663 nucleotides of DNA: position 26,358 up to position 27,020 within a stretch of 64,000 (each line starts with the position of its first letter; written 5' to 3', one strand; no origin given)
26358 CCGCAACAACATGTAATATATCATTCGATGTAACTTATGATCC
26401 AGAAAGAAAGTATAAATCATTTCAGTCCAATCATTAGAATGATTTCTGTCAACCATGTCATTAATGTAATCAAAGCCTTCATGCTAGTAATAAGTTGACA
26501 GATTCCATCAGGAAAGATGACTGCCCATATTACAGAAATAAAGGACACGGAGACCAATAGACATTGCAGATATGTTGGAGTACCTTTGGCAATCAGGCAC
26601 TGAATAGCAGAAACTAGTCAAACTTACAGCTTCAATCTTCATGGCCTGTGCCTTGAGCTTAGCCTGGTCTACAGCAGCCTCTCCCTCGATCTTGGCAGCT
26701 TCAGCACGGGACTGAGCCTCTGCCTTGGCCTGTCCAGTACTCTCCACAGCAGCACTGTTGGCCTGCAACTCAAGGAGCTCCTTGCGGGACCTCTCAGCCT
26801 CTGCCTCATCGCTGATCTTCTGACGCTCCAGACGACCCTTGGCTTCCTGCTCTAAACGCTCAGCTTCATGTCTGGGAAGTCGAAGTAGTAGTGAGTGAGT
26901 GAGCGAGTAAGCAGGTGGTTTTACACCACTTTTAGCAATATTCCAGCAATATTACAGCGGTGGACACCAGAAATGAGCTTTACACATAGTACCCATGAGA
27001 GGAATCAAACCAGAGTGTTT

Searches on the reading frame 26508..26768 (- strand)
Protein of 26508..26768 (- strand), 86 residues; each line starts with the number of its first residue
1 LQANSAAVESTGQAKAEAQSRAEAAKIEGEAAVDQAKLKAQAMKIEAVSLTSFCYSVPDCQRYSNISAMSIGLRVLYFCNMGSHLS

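Call 15: find_encoding_contigs(protein=window:26508-26768:-, flank=10000, max_places=6)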
Protein window:26508-26768:- (86 aa): no gene with exactly this product is on record in the collection.

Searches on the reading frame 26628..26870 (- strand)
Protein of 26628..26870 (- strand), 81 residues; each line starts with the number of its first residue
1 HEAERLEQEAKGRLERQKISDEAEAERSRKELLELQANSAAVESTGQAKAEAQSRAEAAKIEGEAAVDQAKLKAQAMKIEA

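Call 8: find_homologous_proteins(query=window:26628-26870:-, max_evalue=0.00001)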
Query seq(81 aa) (81 aa): 405 proteins with E <= 0.00001 among 436 candidates; the best 120 are listed.
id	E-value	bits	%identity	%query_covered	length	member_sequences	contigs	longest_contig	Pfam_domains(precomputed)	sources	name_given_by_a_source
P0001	2.4e-33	130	96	100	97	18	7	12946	-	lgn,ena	-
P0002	4.3e-33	130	96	100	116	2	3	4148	-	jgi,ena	-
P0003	7.3e-33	129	98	100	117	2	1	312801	-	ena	-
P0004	1.1e-32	128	95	100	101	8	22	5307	-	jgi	jgi:major vault protein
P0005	1.1e-32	128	95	100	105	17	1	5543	-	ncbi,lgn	-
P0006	1.2e-32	128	95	100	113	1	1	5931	-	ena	-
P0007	1.3e-32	128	95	100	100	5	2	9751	-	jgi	-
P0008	1.4e-32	128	95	100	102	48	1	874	-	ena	-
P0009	1.5e-32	128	95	100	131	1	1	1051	-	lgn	-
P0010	1.5e-32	128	95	100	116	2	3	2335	-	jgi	-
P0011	1.8e-32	128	96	100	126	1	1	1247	-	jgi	-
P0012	2.2e-32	127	93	100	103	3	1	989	-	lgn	-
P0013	2.2e-32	127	95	100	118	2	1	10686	-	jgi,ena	-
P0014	4.8e-32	126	93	100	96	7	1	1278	-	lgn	-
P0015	5.0e-32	126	94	100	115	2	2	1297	-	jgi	-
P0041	5.9e-30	120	91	100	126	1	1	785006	-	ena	-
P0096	2.1e-28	115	88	95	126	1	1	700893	-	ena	-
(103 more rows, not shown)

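Call 16: find_encoding_contigs(protein=P0003, flank=10000, max_places=4)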
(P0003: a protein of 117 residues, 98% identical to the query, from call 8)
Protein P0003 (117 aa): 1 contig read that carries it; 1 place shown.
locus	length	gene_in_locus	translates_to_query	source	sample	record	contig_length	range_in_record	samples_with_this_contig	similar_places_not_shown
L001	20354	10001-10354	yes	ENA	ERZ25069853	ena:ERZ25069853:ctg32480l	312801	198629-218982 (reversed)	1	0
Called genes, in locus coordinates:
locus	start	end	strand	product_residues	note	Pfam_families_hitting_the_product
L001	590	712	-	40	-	-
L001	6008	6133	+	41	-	-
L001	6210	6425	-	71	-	-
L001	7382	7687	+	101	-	PF17796:Vault_4, PF17795:Vault_3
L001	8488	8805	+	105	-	PF11978:MVP_shoulder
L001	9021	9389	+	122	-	-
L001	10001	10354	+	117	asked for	-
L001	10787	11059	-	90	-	-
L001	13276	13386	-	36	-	-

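Call 53: find_encoding_contigs(protein=P0041, flank=10000, max_places=2)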
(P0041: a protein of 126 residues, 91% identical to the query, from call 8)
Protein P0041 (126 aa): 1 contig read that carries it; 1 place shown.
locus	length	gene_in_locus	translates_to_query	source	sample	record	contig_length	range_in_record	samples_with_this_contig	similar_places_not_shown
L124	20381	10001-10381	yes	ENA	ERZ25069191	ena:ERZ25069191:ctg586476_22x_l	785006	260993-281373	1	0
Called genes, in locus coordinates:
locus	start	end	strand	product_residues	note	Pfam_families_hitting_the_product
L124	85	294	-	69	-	-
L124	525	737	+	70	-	-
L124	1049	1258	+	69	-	-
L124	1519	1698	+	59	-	-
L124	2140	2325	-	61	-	-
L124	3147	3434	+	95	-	-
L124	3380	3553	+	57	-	-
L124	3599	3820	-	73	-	-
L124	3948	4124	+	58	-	PF17794:Vault_2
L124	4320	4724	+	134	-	-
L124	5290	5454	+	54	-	PF01505:Vault (weak)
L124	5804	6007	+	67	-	PF01505:Vault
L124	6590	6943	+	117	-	PF17794:Vault_2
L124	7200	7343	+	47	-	PF17796:Vault_4 (weak)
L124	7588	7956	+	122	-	PF17796:Vault_4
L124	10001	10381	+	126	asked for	-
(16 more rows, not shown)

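Call 54: find_encoding_contigs(protein=P0004, flank=10000, max_places=3)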
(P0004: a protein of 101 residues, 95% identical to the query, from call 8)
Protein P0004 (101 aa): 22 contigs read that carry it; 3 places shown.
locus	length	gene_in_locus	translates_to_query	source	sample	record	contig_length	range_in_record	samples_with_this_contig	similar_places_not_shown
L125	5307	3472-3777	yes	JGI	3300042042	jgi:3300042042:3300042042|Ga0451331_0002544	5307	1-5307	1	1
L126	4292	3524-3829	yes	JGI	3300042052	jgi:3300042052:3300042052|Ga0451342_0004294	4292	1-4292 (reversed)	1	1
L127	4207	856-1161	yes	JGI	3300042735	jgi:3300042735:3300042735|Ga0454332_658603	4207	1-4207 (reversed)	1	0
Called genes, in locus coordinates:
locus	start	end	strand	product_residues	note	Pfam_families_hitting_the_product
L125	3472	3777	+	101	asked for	-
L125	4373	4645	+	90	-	-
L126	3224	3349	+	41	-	-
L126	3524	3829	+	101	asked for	-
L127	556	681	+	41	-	-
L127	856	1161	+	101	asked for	-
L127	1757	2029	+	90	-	-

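Call 64: find_encoding_contigs(protein=P0096, flank=6000, max_places=2)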
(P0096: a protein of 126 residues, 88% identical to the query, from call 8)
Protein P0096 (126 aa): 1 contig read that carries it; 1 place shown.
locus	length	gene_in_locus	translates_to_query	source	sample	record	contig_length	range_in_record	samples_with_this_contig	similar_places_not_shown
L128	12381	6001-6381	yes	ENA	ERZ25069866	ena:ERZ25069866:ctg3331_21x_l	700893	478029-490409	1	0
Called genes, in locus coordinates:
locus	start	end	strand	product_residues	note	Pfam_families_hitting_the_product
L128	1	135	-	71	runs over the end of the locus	-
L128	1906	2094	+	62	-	PF11978:MVP_shoulder (weak)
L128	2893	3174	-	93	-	-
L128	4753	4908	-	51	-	-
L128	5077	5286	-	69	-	-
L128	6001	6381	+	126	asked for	-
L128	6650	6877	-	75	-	-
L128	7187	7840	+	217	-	-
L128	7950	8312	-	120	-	-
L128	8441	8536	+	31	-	-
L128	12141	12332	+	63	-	-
